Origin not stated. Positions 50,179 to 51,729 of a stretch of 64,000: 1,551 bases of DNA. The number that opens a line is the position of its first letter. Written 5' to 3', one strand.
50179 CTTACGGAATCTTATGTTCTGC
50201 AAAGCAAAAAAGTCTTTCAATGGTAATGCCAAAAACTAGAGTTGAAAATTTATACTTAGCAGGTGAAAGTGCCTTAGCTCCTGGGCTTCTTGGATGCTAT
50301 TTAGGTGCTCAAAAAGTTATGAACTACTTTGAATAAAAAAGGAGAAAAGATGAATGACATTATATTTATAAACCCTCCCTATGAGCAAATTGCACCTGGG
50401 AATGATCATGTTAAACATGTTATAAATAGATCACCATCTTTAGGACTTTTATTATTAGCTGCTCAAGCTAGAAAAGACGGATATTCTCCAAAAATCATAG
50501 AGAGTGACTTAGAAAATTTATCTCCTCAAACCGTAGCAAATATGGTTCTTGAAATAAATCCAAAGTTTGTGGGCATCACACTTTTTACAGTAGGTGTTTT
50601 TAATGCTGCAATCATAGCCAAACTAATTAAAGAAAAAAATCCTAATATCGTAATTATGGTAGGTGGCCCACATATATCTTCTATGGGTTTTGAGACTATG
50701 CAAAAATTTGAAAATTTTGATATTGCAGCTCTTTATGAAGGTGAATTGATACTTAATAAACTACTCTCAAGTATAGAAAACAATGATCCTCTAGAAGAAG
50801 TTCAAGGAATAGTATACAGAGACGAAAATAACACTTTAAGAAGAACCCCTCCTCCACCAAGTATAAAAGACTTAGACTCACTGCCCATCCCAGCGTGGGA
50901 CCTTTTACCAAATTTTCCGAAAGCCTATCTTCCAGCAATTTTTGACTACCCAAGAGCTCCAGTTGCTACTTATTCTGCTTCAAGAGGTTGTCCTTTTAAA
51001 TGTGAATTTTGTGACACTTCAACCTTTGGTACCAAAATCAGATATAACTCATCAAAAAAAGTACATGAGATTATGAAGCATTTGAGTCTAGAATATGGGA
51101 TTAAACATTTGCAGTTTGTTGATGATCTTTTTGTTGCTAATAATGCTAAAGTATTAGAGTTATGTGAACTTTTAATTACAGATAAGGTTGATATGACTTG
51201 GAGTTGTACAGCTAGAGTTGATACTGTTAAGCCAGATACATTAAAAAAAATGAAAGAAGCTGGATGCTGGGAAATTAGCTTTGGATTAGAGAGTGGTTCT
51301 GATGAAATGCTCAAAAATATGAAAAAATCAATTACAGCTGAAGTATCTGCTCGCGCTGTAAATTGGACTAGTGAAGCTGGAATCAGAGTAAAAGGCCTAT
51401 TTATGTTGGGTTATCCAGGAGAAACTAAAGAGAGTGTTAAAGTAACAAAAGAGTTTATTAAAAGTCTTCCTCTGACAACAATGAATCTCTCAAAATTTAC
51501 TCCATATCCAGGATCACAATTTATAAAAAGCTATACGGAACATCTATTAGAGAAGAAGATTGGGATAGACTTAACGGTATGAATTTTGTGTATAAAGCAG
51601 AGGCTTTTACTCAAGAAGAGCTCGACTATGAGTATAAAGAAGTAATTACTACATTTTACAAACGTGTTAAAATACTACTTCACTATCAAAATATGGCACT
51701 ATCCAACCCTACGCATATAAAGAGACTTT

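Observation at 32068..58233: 26-kb flexirubin-type (aryl polyene + dialkylresorcinol) pigment cluster in a Campylobacterota-like chromosome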

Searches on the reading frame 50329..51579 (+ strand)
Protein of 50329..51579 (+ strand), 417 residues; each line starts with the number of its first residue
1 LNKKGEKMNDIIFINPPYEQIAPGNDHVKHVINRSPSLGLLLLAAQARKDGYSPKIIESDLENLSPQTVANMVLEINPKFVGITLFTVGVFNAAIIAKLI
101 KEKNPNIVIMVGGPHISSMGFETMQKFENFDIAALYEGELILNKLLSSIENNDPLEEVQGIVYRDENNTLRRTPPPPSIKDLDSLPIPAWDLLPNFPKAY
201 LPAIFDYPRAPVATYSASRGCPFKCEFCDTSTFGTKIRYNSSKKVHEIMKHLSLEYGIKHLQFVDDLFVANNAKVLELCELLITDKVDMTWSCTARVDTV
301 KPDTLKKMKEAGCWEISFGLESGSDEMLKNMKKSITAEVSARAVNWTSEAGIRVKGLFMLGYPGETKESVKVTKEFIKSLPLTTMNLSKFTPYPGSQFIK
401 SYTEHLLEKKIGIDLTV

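Call 5: search_protein_families(library=pfam, proteins=[window:50329-51579:+], max_evalue=0.01)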
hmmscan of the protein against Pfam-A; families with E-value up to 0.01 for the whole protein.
window:50329-51579:+ (417 aa): 2 families
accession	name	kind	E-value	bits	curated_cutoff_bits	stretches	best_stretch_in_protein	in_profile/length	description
PF04055.27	Radical_SAM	-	1.2e-23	84.5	29.5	1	216-377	2-166/166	Radical SAM superfamily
PF02310.24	B12-binding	-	1.2e-14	54.6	32.1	1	34-144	11-119/121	B12 binding domain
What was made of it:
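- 50329..51773 (+): B12-binding radical SAM gene, frameshifted near 51514-51520. PF02310 and PF04055 (call 5).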

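Call 8: search_protein_families(library=ncbifam, proteins=[window:50329-51579:+], max_evalue=0.01)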
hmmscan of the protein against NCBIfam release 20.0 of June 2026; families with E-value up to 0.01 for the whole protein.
window:50329-51579:+ (417 aa): 34 families (the best 25 are shown)
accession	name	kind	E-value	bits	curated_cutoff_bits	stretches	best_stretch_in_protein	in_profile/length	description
NF050148.1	rSAM_ApyD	equivalog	3.6e-62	210.7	750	1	23-405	12-396/645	RiPP biosynthesis radical SAM protein ApyD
TIGR03471.1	HpnJ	equivalog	3.9e-53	181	577.6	1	71-401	60-386/472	hopanoid biosynthesis associated radical SAM protein HpnJ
TIGR02026.1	BchE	equivalog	2.3e-48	165.3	481.35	1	11-403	2-388/497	magnesium-protoporphyrin IX monomethyl ester anaerobic oxidative cyclase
TIGR04479.1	bcpD_PhpK_rSAM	subfamily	6.6e-46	156.7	600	1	29-379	64-408/504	PhpK family radical SAM P-methyltransferase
TIGR03975.1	rSAM_ocin_1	subfamily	2.9e-39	135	281.85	1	67-380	118-430/606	RiPP maturation radical SAM C-methyltransferase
NF038361.1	rSAM_Sden_1168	equivalog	1.5e-34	119.5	575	1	76-399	139-470/560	Sden_1168 family B12-binding radical SAM P-methyltransferase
TIGR04385.1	B12_rSAM_cofa1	equivalog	2.5e-32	112.7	450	1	32-380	15-364/438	B12 lower ligand biosynthesis radical SAM protein BzaD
TIGR04013.1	B12_SAM_MJ_1487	hypoth_equivalog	6.2e-32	110.9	251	1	63-408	28-363/382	TIGR04013 family B12-binding domain/radical SAM domain-containing protein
TIGR04014.1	B12_SAM_MJ_0865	equivalog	7.9e-32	110.6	360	1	81-400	42-356/434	methyl-coenzyme M reductase glutamine C-methyltransferase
TIGR04367.1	HpnR_B12_rSAM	equivalog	2.9e-30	105.3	650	1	30-405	15-376/490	hopanoid C-3 methylase HpnR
NF033070.1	rSAM_AprD4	equivalog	3.7e-29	101.9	500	1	158-398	148-386/456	AprD4 family radical SAM diol-dehydratase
TIGR04072.2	rSAM_ladder_B12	equivalog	5.7e-29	101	360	2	212-380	180-349/443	lipid biosynthesis B12-binding/radical SAM protein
NF033712.0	B12_rSAM_KedN5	subfamily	3.5e-23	81.7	700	1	69-369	54-359/624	KedN5 family methylcobalamin-dependent radical SAM C-methyltransferase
NF040542.1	rSAM_RCCLKC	equivalog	4.5e-23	82.1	450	1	81-382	54-352/423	arsinothricin biosynthesis radical SAM protein ArsL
TIGR04295.1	B12_rSAM_oligo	hypoth_equivalog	6.5e-23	81.1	400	1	34-345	20-329/422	TIGR04295 family B12-binding domain-containing radical SAM protein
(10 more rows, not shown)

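Call 29: find_homologous_proteins(query=window:50329-51579:+)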
Query window:50329-51579:+ (417 aa): 3711 proteins with E <= 0.001 among 8000 candidates; the best 120 are listed.
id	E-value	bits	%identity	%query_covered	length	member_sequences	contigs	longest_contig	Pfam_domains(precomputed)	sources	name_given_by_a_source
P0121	2.7e-275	930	100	98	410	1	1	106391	PF04055.28,PF02310.25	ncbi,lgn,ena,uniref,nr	ncbi:radical SAM protein [Sulfurimonas sp.]|uniref:B12-binding domain-containing radical SAM protein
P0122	2.8e-258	874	98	94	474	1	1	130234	PF04055.28,PF02310.25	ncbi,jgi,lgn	ncbi:MAG: anaerobic magnesium-protoporphyrin IX monomethyl ester cyclase [Sulfurimonas sp.]|jgi:anae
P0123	2.8e-233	792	88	94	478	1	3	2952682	PF04055.28,PF02310.25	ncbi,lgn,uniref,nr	ncbi:protein containing radical SAM domain protein/B12 binding domain [Sulfurimonas gotlandica GD1]|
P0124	4.9e-230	781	87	94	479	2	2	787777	PF04055.28,PF02310.25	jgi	jgi:radical SAM superfamily enzyme YgiQ (UPF0313 family)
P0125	1.0e-212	724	78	93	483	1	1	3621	PF04055.28,PF02310.25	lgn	-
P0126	1.6e-206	704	77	94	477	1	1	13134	PF04055.28,PF02310.25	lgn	-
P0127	4.2e-204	696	76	93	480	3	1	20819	PF04055.28,PF02310.25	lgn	-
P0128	2.1e-203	694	74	94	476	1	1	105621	PF04055.28,PF02310.25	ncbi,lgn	-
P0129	9.2e-203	692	76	94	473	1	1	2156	PF04055.28,PF02310.25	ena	-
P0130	9.8e-202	688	73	96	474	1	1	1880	PF04055.28,PF02310.25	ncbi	-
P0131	2.4e-201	687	73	94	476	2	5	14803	PF04055.28,PF02310.25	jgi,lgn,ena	jgi:anaerobic magnesium-protoporphyrin IX monomethyl ester cyclase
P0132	3.0e-201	687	74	94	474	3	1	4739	PF04055.28,PF02310.25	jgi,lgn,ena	-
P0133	6.2e-200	682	74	94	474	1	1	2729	PF04055.28,PF02310.25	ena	-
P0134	1.3e-199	681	72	96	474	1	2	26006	PF04055.28,PF02310.25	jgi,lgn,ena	-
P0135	1.6e-199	681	71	96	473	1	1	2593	PF04055.28,PF02310.25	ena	-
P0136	1.6e-199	681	71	96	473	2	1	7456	PF04055.28,PF02310.25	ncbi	-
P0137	2.3e-199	680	73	94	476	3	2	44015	PF04055.28,PF02310.25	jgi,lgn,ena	-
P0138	3.0e-199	680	71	96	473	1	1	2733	PF04055.28,PF02310.25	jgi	-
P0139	6.0e-199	679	75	93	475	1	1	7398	PF04055.28,PF02310.25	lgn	-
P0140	1.4e-198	678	72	94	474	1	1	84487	PF04055.28,PF02310.25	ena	-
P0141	1.5e-198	678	73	94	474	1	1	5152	PF04055.28,PF02310.25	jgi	jgi:radical SAM superfamily enzyme YgiQ (UPF0313 family)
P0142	1.5e-198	678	72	94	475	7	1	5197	PF04055.28,PF02310.25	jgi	-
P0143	1.9e-198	677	71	96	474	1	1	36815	PF04055.28,PF02310.25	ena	-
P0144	3.8e-198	676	73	94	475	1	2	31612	PF04055.28,PF02310.25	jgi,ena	-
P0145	6.5e-198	676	73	94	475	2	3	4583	PF04055.28,PF02310.25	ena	-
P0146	3.6e-197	673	72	94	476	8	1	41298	PF04055.28,PF02310.25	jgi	jgi:anaerobic magnesium-protoporphyrin IX monomethyl ester cyclase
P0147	6.1e-197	672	72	94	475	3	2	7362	PF04055.28,PF02310.25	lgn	-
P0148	6.6e-197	672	72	94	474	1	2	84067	PF04055.28,PF02310.25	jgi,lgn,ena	-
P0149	9.7e-197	672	72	94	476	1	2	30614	PF04055.28,PF02310.25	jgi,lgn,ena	jgi:radical SAM superfamily enzyme YgiQ (UPF0313 family)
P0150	1.6e-196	671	73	94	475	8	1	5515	PF04055.28,PF02310.25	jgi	-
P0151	9.1e-196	668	71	94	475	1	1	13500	PF04055.28,PF02310.25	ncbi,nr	ncbi:B12-binding domain-containing radical SAM protein [Sulfurimonas sp.]|nr:B12-binding domain-cont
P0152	1.1e-195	668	73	93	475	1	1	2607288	PF04055.28,PF02310.25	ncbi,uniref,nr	ncbi:B12-binding domain-containing radical SAM protein [Sulfurimonas sp.]|uniref:B12-binding domain-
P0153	8.9e-195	665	71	94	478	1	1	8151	PF04055.28,PF02310.25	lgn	-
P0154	1.7e-194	664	71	94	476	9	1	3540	PF04055.28,PF02310.25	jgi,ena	-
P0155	1.9e-194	664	72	93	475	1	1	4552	PF04055.28,PF02310.25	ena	-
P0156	3.6e-194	663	69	96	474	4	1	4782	PF04055.28,PF02310.25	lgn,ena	-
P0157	2.0e-193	661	72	94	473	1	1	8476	PF04055.28,PF02310.25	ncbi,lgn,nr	ncbi:MAG: radical SAM protein [Campylobacterota bacterium]|nr:radical SAM protein [Campylobacterota 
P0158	2.8e-193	660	70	96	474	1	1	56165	PF04055.28,PF02310.25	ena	-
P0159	5.7e-193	659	72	94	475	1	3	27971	PF04055.28,PF02310.25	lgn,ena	-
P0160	1.5e-192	658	72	93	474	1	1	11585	PF04055.28,PF02310.25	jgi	-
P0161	3.6e-192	657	70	94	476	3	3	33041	PF04055.28,PF02310.25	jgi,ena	-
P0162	1.3e-190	652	70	94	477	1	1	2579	PF04055.28,PF02310.25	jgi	-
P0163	8.1e-187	639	71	93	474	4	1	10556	PF04055.28,PF02310.25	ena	-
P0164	2.7e-186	637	70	93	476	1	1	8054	PF04055.28,PF02310.25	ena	-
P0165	7.1e-186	636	69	94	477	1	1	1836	PF04055.28,PF02310.25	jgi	-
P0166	2.3e-185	634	69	96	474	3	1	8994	PF04055.28,PF02310.25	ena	-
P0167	2.8e-184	631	69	93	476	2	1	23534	PF04055.28,PF02310.25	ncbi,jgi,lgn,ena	-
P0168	3.8e-184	630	68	94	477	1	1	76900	PF04055.28,PF02310.25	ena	-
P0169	2.0e-182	625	68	94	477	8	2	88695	PF04055.28,PF02310.25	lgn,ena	-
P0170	7.7e-182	623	67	94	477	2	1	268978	PF04055.28,PF02310.25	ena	-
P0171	8.0e-181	619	67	94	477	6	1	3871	PF04055.28,PF02310.25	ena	-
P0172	3.4e-180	617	67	94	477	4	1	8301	PF04055.28,PF02310.25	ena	-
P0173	1.2e-175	602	68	94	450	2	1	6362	PF04055.28,PF02310.25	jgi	jgi:anaerobic magnesium-protoporphyrin IX monomethyl ester cyclase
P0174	6.1e-175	600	66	93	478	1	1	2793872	PF04055.28,PF02310.25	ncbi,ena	-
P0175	1.0e-170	586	64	95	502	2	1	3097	PF04055.28,PF02310.25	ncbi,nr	ncbi:MAG: radical SAM protein [Methyloprofundus sp.]|nr:radical SAM protein [Methyloprofundus sp.]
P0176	1.1e-170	586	63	94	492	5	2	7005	PF04055.28,PF02310.25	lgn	-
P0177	1.4e-169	582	64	93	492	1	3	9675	PF04055.28,PF02310.25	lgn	-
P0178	1.7e-169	582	64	95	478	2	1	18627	PF04055.28,PF02310.25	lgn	-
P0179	9.1e-169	580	61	95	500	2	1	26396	PF04055.28,PF02310.25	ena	-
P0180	1.0e-168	579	62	94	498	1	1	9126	PF04055.28,PF02310.25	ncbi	-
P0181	1.1e-168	579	62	95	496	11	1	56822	PF04055.28,PF02310.25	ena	-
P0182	1.3e-168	579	63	93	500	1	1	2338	PF04055.28,PF02310.25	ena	-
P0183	1.3e-168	579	62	96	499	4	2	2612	PF04055.28,PF02310.25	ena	-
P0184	2.5e-168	578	63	95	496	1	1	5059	PF04055.28,PF02310.25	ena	-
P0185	3.0e-168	578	63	93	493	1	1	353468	PF04055.28,PF02310.25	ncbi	-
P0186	2.0e-167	575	63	93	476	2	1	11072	PF04055.28,PF02310.25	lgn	-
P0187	2.1e-167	575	63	93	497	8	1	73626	PF04055.28,PF02310.25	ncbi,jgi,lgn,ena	-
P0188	4.6e-167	574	62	93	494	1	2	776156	PF04055.28,PF02310.25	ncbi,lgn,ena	-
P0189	9.0e-167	573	62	95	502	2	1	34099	PF04055.28,PF02310.25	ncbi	ncbi:MAG: B12-binding domain-containing radical SAM protein [Gammaproteobacteria bacterium]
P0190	2.0e-166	572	62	95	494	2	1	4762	PF04055.28,PF02310.25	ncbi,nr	ncbi:MAG: radical SAM protein [Methyloprofundus sp.]|nr:radical SAM protein [Methyloprofundus sp.]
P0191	2.9e-166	571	61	95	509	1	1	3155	PF04055.28,PF02310.25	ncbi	-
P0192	3.1e-166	571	61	95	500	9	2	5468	PF04055.28,PF02310.25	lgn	-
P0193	5.3e-166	570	62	93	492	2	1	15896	PF04055.28,PF02310.25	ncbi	-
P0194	6.2e-166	570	63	95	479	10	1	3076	PF04055.28,PF02310.25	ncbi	-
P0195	7.2e-166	570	63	93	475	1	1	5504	PF04055.28,PF02310.25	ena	-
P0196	3.8e-165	568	61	94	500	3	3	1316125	PF04055.28,PF02310.25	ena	-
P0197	1.2e-164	566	61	95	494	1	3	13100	PF04055.28,PF02310.25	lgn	-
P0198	1.3e-164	566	62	94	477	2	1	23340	PF04055.28,PF02310.25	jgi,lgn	jgi:anaerobic magnesium-protoporphyrin IX monomethyl ester cyclase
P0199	1.9e-164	565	62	93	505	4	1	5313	PF04055.28,PF02310.25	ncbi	-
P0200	2.6e-164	565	63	93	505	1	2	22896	PF04055.28,PF02310.25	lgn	-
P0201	2.6e-164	565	63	94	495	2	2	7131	PF04055.28,PF02310.25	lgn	-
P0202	2.8e-164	565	63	93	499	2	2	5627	PF04055.28,PF02310.25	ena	-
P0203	3.2e-164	565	72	80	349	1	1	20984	PF04055.28,PF02310.25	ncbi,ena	-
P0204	4.6e-164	564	62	94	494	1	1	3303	PF04055.28,PF02310.25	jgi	-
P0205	8.4e-164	563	61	93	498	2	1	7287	PF04055.28,PF02310.25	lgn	-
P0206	2.0e-163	562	63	94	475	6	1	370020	PF04055.28,PF02310.25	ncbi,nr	ncbi:B12-binding domain-containing radical SAM protein [Candidatus Marinarcus aquaticus]|nr:radical 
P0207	3.4e-163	561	61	95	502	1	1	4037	PF04055.28,PF02310.25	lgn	-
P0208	4.7e-163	561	62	93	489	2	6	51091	PF04055.28,PF02310.25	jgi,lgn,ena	-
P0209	4.8e-163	561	62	93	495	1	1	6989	PF04055.28,PF02310.25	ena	-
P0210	1.1e-162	560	60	95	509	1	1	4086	PF04055.28,PF02310.25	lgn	-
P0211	1.2e-162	559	61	95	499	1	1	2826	PF04055.28,PF02310.25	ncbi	-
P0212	2.0e-162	559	62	93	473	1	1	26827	PF04055.28,PF02310.25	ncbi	-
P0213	2.6e-162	558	61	93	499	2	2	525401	PF04055.28,PF02310.25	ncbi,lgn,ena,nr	ncbi:MAG: B12-binding domain-containing radical SAM protein [Gammaproteobacteria bacterium]|nr:B12-b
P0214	2.7e-162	558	62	93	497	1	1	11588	PF04055.28,PF02310.25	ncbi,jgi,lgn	-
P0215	5.7e-162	557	62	94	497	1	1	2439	PF04055.28,PF02310.25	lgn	-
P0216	6.1e-162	557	60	95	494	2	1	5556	PF04055.28,PF02310.25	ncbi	-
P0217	7.1e-162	557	62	93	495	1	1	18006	PF04055.28,PF02310.25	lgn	-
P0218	2.6e-161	555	61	93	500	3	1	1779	PF04055.28,PF02310.25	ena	-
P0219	3.4e-161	555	62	94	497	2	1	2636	PF04055.28,PF02310.25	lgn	-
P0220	4.5e-161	554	61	93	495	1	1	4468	PF04055.28,PF02310.25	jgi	jgi:anaerobic magnesium-protoporphyrin IX monomethyl ester cyclase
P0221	5.8e-161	554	61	95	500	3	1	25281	PF04055.28,PF02310.25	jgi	jgi:radical SAM superfamily enzyme YgiQ (UPF0313 family)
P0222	6.5e-161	554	60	93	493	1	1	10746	PF04055.28,PF02310.25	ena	-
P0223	1.2e-160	553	61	93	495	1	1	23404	PF04055.28,PF02310.25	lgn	-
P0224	1.2e-160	553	61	93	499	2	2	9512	PF04055.28,PF02310.25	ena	-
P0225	1.5e-160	553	61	93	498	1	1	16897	PF04055.28,PF02310.25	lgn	-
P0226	1.9e-160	552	61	95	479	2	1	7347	PF04055.28,PF02310.25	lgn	-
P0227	2.9e-160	552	61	94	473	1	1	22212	PF04055.28,PF02310.25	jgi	jgi:radical SAM superfamily enzyme YgiQ (UPF0313 family)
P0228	4.9e-160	551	61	94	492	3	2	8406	PF04055.28,PF02310.25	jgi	jgi:radical SAM superfamily enzyme YgiQ (UPF0313 family)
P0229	6.8e-160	550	61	94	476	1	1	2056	PF04055.28,PF02310.25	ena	-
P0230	7.0e-160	550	60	94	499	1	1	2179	PF04055.28,PF02310.25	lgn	-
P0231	7.4e-160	550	61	93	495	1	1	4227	PF04055.28,PF02310.25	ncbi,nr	ncbi:MAG: B12-binding domain-containing radical SAM protein [Proteobacteria bacterium]|nr:B12-bindin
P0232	1.1e-159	550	61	93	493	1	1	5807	PF04055.28,PF02310.25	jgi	jgi:radical SAM superfamily enzyme YgiQ (UPF0313 family)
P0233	1.4e-159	549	62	93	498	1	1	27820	PF04055.28,PF02310.25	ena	-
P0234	2.2e-159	549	60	93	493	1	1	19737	PF04055.28,PF02310.25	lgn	-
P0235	2.5e-159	548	61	93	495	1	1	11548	PF04055.28,PF02310.25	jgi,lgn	jgi:radical SAM superfamily enzyme YgiQ (UPF0313 family)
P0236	2.5e-159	548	61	93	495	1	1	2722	PF04055.28,PF02310.25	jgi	jgi:radical SAM superfamily enzyme YgiQ (UPF0313 family)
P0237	2.5e-159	548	60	94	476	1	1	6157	PF04055.28,PF02310.25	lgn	-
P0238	3.7e-159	548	61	93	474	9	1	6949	PF04055.28,PF02310.25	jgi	-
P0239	3.8e-159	548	61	93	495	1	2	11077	PF04055.28,PF02310.25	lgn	-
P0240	4.6e-159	548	61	93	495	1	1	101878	PF04055.28,PF02310.25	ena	-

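Call 30: find_encoding_contigs(protein=P0213, flank=10000, max_places=1)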
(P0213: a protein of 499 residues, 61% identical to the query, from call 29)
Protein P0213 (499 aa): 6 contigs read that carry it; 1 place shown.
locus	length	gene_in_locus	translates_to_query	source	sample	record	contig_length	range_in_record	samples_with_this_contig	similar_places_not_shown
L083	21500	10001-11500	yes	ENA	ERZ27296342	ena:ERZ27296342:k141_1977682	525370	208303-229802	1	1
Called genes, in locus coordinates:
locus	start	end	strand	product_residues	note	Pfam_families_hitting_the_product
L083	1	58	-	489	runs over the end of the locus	PF00575:S1 (weak), PF10150:RNase_E_G, PF20833:RNase_E_G_Thio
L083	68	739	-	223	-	PF02545:Maf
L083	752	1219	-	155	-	PF02590:SPOUT_MTase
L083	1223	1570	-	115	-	PF02410:RsfS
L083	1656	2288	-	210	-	PF01467:CTP_transf_like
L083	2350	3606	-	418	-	PF00171:Aldedh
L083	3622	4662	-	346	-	PF06144:DNA_pol3_delta, PF14840:DNA_pol3_delt_C, PF21694:DNA_pol3_delta_C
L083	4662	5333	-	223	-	PF04390:LptE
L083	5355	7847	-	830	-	PF00133:tRNA-synt_1, PF01406:tRNA-synt_1e (faint), PF09334:tRNA-synt_1g, PF13603:tRNA-synt_1_2, PF00133:tRNA-synt_1, PF09334:tRNA-synt_1g (weak), PF08264:Anticodon_1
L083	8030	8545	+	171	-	PF07295:DUF1451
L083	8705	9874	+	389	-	PF00072:Response_reg, PF00512:HisKA, PF02518:HATPase_c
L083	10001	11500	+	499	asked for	PF02310:B12-binding, PF04055:Radical_SAM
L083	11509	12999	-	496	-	PF20154:LNT_N, PF00795:CN_hydrolase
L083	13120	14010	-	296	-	PF21917:NMB0537_N, PF00571:CBS (weak), PF03471:CorC_HlyC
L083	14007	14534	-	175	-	PF02130:YbeY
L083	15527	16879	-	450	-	PF00919:UPF0004, PF04055:Radical_SAM, PF01938:TRAM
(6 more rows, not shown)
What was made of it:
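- Tried and rejected: Rejected, because a 61%-identical member sits beside lnt and ybeY in a gammaproteobacterial MAG (call 30).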

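Call 31: find_encoding_contigs(protein=P0206, flank=10000, max_places=1)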
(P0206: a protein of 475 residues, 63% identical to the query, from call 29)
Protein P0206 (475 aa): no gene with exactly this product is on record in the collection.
